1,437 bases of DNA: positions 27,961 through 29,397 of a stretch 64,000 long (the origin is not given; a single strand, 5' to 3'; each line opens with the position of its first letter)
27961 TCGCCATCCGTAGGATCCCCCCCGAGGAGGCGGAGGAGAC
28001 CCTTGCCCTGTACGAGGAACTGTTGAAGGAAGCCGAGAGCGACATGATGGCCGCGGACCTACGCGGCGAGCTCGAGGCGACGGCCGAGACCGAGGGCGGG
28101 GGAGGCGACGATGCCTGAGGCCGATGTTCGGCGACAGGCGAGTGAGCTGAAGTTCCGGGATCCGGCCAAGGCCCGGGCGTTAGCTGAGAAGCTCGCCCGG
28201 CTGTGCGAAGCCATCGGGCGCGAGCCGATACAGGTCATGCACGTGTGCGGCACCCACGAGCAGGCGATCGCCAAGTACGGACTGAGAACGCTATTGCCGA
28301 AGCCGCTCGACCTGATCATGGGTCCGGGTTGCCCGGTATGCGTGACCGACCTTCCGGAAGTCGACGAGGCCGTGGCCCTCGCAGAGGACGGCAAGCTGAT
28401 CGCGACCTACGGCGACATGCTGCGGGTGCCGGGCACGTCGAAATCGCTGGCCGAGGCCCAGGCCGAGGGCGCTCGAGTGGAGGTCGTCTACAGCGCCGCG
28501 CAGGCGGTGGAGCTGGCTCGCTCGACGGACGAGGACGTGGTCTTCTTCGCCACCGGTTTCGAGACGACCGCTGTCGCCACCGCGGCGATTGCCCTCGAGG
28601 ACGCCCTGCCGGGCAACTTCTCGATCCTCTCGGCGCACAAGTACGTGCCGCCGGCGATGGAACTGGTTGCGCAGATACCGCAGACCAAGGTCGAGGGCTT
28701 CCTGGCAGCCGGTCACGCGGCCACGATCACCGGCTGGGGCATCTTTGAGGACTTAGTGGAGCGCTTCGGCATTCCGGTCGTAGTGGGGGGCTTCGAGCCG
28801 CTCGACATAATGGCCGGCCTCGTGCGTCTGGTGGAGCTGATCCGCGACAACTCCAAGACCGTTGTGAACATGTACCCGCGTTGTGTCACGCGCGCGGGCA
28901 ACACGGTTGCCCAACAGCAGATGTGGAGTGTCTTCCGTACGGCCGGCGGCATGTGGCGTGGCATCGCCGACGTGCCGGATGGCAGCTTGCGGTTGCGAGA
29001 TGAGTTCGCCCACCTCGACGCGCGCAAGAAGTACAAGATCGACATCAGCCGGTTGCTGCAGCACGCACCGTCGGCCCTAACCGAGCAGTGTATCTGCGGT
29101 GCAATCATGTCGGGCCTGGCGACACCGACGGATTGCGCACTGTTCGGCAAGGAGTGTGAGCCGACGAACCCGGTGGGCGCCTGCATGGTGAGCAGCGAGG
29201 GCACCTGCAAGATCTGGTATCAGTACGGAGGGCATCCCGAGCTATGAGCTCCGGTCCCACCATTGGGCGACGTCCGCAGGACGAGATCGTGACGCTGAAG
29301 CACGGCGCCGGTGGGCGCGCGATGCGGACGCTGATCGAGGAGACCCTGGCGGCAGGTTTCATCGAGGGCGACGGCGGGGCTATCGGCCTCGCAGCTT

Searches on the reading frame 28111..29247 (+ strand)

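Call 12: search_protein_families(library=pfam, proteins=[window:28111-29247:+], max_evalue=0.001)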
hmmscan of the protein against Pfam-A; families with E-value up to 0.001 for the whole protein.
window:28111-29247:+ (378 aa): 1 family
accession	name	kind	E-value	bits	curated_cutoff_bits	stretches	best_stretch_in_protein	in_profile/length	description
PF01924.21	HypD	-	4.9e-129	430.9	25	1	21-373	3-351/351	Hydrogenase formation hypA family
